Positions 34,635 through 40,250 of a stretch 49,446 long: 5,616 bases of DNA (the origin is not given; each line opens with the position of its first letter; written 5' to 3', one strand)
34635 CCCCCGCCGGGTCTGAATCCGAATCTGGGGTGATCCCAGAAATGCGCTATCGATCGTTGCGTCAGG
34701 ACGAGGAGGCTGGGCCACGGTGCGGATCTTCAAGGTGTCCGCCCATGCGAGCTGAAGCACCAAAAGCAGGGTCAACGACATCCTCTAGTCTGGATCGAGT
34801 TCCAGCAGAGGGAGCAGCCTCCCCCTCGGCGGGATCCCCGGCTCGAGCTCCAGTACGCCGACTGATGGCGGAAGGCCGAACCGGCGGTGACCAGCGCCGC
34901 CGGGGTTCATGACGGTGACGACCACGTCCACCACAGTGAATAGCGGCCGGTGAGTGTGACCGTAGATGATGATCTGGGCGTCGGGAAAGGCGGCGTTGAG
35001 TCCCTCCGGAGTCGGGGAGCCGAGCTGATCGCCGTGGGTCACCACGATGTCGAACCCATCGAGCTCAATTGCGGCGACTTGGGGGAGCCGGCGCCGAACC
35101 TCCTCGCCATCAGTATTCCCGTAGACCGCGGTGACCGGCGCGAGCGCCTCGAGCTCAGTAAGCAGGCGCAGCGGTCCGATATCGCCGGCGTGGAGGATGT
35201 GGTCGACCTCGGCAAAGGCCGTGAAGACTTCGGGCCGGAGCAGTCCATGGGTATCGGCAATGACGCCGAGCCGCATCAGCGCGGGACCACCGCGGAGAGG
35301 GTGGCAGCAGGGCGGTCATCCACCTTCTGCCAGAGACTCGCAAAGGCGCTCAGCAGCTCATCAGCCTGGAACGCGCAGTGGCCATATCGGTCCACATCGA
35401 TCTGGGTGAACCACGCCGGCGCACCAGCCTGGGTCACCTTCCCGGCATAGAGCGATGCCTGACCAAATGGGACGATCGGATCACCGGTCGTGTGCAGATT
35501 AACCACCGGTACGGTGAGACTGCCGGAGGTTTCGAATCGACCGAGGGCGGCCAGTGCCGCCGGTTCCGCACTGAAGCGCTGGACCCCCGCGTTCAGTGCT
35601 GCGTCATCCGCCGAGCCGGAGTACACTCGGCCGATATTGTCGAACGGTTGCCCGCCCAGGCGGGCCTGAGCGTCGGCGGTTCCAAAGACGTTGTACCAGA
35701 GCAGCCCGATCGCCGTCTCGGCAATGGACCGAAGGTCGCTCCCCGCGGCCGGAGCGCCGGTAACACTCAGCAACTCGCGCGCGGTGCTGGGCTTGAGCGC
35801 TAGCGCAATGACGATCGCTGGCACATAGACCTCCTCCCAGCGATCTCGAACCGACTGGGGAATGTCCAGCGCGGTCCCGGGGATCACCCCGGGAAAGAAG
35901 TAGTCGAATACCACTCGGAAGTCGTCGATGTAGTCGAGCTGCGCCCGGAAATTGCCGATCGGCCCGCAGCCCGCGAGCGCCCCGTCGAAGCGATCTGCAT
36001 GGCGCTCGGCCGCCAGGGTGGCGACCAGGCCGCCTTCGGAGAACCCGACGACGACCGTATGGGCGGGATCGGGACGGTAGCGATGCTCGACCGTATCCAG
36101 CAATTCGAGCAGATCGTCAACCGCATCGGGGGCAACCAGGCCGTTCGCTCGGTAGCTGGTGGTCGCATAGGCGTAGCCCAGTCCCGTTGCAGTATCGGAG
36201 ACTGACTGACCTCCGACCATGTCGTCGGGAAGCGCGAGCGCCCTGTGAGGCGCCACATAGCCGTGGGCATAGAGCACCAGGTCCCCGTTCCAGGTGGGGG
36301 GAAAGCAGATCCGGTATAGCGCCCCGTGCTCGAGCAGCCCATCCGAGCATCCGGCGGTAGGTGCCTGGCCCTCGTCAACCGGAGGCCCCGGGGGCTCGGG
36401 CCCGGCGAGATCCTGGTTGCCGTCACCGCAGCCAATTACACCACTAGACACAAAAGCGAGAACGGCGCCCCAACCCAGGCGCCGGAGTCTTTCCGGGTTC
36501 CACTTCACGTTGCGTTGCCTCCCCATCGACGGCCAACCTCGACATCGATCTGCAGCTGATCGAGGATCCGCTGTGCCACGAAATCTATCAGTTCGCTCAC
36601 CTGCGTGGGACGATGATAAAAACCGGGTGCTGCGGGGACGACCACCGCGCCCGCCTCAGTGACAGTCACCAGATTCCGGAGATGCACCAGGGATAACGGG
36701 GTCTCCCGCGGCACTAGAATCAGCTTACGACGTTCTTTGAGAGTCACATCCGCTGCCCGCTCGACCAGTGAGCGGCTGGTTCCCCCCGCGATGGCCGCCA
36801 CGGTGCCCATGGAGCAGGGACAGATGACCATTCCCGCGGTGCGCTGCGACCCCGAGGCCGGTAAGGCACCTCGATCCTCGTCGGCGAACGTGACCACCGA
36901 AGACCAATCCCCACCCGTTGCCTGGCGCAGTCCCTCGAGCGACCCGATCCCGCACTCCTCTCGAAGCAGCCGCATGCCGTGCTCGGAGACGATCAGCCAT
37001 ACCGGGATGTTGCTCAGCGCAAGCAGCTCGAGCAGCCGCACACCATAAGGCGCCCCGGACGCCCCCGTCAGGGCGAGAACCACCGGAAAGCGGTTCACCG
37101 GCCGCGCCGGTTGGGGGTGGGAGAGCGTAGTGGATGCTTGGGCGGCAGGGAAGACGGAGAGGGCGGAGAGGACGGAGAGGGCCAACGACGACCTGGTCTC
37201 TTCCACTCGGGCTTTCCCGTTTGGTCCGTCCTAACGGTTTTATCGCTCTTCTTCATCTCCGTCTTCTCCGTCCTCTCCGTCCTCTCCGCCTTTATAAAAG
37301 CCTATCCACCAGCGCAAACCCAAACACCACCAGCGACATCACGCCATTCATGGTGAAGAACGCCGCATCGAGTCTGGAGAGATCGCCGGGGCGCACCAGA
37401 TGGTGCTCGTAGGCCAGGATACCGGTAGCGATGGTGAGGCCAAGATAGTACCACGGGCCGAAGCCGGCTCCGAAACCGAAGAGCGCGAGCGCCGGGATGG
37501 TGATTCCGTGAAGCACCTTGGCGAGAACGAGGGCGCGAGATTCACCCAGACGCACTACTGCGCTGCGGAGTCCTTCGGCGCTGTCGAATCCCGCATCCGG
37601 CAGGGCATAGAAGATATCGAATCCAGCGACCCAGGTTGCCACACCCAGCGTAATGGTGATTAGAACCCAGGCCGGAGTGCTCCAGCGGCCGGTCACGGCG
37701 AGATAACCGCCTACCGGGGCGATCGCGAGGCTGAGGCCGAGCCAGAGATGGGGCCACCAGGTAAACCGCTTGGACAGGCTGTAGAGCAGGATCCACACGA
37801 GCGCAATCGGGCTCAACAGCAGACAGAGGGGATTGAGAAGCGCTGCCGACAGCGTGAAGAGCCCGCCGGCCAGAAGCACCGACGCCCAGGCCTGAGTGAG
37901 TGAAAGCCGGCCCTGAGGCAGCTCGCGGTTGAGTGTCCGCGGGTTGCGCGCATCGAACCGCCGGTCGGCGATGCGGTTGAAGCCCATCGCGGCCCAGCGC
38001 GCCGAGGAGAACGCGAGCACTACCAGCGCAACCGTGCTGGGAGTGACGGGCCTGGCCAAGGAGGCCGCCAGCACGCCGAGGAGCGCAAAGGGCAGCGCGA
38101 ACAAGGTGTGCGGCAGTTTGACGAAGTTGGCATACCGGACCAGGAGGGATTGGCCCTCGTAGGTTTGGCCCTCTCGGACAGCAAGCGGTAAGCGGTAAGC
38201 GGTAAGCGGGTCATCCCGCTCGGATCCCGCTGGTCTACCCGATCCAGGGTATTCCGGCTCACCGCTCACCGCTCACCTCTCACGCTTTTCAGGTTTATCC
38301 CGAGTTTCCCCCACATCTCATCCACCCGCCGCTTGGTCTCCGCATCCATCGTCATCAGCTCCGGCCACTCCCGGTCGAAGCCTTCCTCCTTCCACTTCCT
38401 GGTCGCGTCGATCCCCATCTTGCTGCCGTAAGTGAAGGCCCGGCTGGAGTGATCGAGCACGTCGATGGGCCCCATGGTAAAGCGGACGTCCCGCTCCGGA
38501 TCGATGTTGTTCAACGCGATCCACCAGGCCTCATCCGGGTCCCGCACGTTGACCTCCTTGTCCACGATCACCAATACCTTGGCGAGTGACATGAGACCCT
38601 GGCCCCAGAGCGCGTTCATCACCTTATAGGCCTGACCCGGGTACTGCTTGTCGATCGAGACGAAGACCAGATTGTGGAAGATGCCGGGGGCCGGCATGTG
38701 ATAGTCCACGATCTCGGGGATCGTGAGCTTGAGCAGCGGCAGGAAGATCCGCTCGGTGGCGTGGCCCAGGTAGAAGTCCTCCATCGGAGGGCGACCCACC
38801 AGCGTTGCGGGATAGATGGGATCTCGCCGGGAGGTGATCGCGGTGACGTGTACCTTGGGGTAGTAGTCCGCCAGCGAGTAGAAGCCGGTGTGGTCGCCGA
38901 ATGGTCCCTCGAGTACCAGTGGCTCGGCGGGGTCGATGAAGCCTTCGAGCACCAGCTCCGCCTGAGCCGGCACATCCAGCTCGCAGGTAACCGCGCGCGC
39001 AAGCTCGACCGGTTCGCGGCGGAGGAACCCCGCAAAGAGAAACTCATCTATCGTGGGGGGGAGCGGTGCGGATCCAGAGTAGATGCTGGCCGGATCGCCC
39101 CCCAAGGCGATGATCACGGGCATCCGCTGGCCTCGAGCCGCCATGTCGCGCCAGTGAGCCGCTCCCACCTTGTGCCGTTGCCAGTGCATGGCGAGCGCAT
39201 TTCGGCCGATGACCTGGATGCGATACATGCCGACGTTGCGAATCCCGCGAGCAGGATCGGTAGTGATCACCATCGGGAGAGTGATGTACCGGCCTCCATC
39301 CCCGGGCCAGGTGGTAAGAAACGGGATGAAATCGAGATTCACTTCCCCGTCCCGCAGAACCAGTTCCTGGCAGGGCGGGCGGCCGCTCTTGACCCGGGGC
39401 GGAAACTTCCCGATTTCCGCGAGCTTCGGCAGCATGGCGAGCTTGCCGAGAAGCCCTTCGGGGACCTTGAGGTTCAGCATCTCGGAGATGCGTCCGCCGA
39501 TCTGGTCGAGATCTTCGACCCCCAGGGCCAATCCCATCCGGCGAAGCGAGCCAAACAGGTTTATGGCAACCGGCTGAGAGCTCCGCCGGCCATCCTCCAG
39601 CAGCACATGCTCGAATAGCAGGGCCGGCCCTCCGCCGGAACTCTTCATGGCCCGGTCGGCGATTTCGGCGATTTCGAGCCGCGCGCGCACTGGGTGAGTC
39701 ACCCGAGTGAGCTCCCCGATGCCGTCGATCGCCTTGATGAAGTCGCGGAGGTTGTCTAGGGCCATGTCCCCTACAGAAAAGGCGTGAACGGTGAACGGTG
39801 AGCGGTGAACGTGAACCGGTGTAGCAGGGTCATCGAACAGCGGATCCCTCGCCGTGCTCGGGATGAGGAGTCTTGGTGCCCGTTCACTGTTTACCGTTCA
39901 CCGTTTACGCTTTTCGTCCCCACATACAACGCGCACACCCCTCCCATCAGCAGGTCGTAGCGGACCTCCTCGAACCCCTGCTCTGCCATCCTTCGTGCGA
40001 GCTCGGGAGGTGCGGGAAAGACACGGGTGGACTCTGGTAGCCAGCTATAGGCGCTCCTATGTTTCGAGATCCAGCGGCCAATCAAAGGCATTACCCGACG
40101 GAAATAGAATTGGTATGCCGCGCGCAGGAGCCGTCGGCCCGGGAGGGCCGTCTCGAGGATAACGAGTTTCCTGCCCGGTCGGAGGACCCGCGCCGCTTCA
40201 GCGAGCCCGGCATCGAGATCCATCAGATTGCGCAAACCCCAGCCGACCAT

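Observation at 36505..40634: Three consecutive armed hairpins punctuate every junction of a ubiE-ubiD-ubiA-ubiX operon and encode near-identical C-terminal peptides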

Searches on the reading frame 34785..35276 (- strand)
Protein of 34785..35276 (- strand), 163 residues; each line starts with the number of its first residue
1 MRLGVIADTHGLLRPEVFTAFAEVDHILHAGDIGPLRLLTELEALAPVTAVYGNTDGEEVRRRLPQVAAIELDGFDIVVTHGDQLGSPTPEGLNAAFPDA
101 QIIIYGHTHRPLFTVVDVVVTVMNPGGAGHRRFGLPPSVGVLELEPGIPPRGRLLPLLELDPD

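Call 51: search_protein_families(library=pfam, proteins=[window:34785-35276:-], max_evalue=0.0001)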
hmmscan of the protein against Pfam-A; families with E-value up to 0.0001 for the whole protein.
window:34785-35276:- (163 aa): 2 families
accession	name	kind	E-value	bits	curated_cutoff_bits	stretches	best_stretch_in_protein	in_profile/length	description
PF12850.12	Metallophos_2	-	1.4e-34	119.8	27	1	1-145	1-152/154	Calcineurin-like phosphoesterase superfamily domain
PF00149.33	Metallophos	-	8.2e-06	26.8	21.5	0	1-65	1-81/191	Calcineurin-like phosphoesterase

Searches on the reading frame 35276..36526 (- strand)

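Call 7: search_protein_families(library=pfam, proteins=[window:35276-36526:-])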
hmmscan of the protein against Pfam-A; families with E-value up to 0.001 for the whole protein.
window:35276-36526:- (416 aa): 5 families
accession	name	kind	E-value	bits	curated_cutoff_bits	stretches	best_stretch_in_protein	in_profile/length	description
PF00326.27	Peptidase_S9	-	2.5e-06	27.6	22.6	1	117-189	29-98/213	Prolyl oligopeptidase family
PF12146.15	Hydrolase_4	-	2.8e-06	27.2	27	1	134-220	57-139/239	Serine aminopeptidase, S33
PF00561.26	Abhydrolase_1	-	9.4e-06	25.9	25.8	1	136-366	52-227/245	alpha/beta hydrolase fold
PF00756.26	Esterase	-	2.2e-05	24.8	22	1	141-185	101-145/251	Putative esterase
PF20434.5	BD-FAE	-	9.2e-05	22.5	26.8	1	112-184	42-119/215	BD-FAE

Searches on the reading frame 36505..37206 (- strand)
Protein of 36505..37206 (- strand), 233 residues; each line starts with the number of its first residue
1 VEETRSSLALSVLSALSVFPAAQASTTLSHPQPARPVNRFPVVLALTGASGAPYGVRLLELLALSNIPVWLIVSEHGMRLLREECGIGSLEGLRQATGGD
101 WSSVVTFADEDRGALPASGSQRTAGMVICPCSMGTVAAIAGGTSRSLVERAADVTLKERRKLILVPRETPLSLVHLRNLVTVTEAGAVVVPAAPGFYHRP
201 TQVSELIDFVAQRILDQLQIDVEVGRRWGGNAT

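Call 7: search_protein_families(library=pfam, proteins=[window:36505-37206:-])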
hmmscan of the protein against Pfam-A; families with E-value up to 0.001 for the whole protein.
window:36505-37206:- (233 aa): 1 family
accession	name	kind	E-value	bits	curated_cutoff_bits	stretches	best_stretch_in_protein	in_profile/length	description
PF02441.25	Flavoprotein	-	3e-39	134.7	22.7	1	42-218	3-162/162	Flavoprotein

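Call 8: search_protein_families(library=ncbifam, proteins=[window:36505-37206:-])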
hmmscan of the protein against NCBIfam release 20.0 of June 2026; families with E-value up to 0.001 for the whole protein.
window:36505-37206:- (233 aa): 4 families
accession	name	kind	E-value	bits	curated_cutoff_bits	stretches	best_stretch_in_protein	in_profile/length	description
NF041206.1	VdcB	exception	9.6e-57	191.6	290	1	42-230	2-184/184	non-oxidative hydroxyarylic acid decarboxylases subunit B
NF004685.0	PRK06029.1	subfamily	2.5e-56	190.7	188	1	42-230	4-186/187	UbiX family flavin prenyltransferase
TIGR00421.1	ubiX_pad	subfamily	5e-55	186.1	108.9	1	42-228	2-181/181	UbiX family flavin prenyltransferase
NF041218.1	BagM_FevK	exception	3.6e-47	160.5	420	1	43-230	4-185/215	bagremycin/ferroverdin biosynthesis UbiX family decarboxylase BagM/FevK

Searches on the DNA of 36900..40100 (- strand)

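Call 22: search_rna_families(source=window, start=36900, end=40100, threshold=evalue, max_evalue=1)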
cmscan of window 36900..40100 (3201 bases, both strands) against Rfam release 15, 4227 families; matches with E-value up to 1: 11.
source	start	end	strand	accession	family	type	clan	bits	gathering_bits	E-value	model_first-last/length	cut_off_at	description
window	37144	37290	+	RF04159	MIR1437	Gene; miRNA;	-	36.3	168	0.00088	1-192/192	no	MIR1437 microRNA precursor family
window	37152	37291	+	RF00908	MIR529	Gene; miRNA;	-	30.2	75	0.00032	12-118/131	no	MIR529 microRNA precursor family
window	37141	37290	+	RF03944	mir-935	Gene; miRNA;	-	30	73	0.14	1-91/91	no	mir-935 microRNA precursor family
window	37151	37292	+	RF00690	MIR408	Gene; miRNA;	-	29.9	64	0.00013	17-109/126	no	MIR408 microRNA precursor family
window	37152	37282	+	RF03629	mir-641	Gene; miRNA;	-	29.8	100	0.0067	1-98/98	no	mir-641 microRNA precursor family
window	37134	37303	-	RF00690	MIR408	Gene; miRNA;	-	25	64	0.0041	1-126/126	no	MIR408 microRNA precursor family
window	37159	37275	+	RF00942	mir-1224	Gene; miRNA;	-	24.8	105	0.23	1-86/86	no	mir-1224 microRNA precursor family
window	37153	37273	+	RF03778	mir-483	Gene; miRNA;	-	24.7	60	0.18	1-75/75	no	mir-483 microRNA precursor family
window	38181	38283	-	RF04159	MIR1437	Gene; miRNA;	-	22.5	168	0.96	1-192/192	no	MIR1437 microRNA precursor family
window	39450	39531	-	RF00576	SNORD71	Gene; snRNA; snoRNA; HACA-box;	-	19.8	34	0.97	1-86/86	no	Small nucleolar RNA SNORD71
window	39342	39373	-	RF02872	SrbA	Gene; sRNA;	-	15.7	69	0.51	99-130/235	no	sRNA regulator of biofilms A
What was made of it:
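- On Curated RNA families (Rfam 15): Only sub-threshold generic hairpin hits to miRNA precursor models (call 22).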

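Call 52: search_dna_similar(query=window:39770-39925:-, collection=plasmids, mode=distant, max_evalue=0.01, max_rows=15)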
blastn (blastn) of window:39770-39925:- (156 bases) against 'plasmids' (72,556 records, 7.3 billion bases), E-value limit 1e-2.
No match.

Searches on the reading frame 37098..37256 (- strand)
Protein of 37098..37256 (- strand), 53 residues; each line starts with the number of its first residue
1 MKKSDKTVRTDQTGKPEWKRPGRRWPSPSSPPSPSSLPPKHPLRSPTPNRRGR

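Call 37: search_protein_families(library=pfam, proteins=[window:37098-37256:-], max_evalue=0.01)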
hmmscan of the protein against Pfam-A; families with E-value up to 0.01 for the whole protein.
seq(53 aa): 0 families
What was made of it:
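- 37095..37256 (-): Conserved small ORF of 53 aa (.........................*). Its ATG lies immediately after the 5' arm of J3, so the loop and 3' arm of J3 are inside it. Its TGA overlaps the ubiX GTG. No Pfam match (call 37).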

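Call 48: find_homologous_proteins(query=A2, max_evalue=0.001)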
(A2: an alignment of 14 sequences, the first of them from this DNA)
Query A2 (14 sequences) (53 aa, profile of the alignment): 39 proteins with E <= 0.001 among 669 candidates.
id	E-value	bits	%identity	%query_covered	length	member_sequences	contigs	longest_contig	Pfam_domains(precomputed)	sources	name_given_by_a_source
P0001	1.5e-14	72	63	30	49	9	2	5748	-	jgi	jgi:hypothetical protein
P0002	2.5e-14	72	52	43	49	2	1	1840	-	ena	-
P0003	5.5e-13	67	52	43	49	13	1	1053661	-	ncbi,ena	-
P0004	1.8e-12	66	64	26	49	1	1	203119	-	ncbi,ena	-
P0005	1.1e-11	63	70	19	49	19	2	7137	-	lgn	-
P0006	2.2e-11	62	54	25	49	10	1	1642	-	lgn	-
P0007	2.9e-11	62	53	28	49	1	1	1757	-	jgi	jgi:hypothetical protein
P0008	3.0e-11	62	70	19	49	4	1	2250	-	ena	-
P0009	3.0e-11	62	42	60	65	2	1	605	-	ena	-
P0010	3.8e-11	61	70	19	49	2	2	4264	-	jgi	jgi:hypothetical protein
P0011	9.8e-11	60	42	60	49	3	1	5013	-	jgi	jgi:hypothetical protein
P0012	1.1e-10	60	48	43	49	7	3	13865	-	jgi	jgi:hypothetical protein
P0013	2.5e-10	59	46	66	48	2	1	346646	-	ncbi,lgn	-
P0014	7.7e-10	57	42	60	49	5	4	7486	-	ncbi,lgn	ncbi:MAG: hypothetical protein ABI587_17740 [Gemmatimonadales bacterium]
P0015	8.8e-10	57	70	19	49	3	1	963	-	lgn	-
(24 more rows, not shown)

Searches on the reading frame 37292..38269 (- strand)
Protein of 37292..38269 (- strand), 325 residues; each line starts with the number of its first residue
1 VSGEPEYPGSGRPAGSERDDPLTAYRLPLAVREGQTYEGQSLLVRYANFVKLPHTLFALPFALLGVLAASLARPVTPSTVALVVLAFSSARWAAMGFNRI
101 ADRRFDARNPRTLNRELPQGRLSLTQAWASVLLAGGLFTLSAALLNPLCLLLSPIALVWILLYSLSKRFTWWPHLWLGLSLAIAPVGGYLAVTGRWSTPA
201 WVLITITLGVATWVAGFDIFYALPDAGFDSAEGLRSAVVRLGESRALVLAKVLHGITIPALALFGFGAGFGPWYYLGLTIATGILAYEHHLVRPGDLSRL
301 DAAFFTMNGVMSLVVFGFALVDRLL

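Call 7: search_protein_families(library=pfam, proteins=[window:37292-38269:-])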
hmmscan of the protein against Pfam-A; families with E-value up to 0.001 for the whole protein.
window:37292-38269:- (325 aa): 1 family
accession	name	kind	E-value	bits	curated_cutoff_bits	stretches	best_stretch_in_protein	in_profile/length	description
PF01040.23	UbiA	-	1e-49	169.5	34.2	1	58-308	1-248/250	UbiA prenyltransferase family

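Call 8: search_protein_families(library=ncbifam, proteins=[window:37292-38269:-])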
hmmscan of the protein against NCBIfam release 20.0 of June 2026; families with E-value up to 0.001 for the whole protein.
window:37292-38269:- (325 aa): 21 families
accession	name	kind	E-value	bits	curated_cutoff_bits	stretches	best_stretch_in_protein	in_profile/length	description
NF009526.0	PRK12888.1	equivalog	4.7e-88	295.5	364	1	46-324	18-295/301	4-hydroxybenzoate octaprenyltransferase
NF009524.0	PRK12886.1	equivalog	5.2e-85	285.3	387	1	44-324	9-285/291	prenyltransferase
TIGR01475.1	ubiA_other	subfamily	5.4e-82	275.4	180.8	1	45-322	4-279/282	UbiA-like polyprenyltransferase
NF041584.1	MqnP_SCO4491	exception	1e-78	265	420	1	47-323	7-282/285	menaquinone biosynthesis prenyltransferase MqnP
NF041586.1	MqnP_DT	exception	1.7e-75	254.3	430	1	46-322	3-275/277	menaquinone biosynthesis prenyltransferase MqnP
NF041585.1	MqnP_Cj_Hp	exception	1.4e-61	208.4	375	1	46-322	4-280/281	menaquinone biosynthesis prenyltransferase MqnP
NF009515.0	PRK12874.1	equivalog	8.2e-60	202.6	392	1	44-324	9-289/291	4-hydroxybenzoate polyprenyltransferase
NF009609.0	PRK13106.1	equivalog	3.6e-51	174.3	349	1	35-315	7-287/301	prenyltransferase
NF009532.0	PRK12895.1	equivalog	2.5e-46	158.4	414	1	47-315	7-272/286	prenyltransferase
TIGR01474.1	ubiA_proteo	equivalog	6.3e-35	121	275.45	1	59-316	21-274/282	4-hydroxybenzoate octaprenyltransferase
NF009517.0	PRK12876.1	equivalog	1.3e-29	103.6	419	1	54-315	26-288/300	prenyltransferase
NF009514.0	PRK12873.1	equivalog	3.5e-19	69.3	246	1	97-293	66-264/297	4-hydroxybenzoate polyprenyltransferase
TIGR01473.1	cyoE_ctaB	equivalog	4.9e-18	65.9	210.3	1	46-206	3-166/281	heme o synthase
NF003348.0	PRK04375.1-1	equivalog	8.2e-13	48.4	285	1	85-206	44-168/292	heme o synthase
NF009523.0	PRK12884.1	equivalog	5.9e-12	45.4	269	1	48-320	9-275/279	prenyltransferase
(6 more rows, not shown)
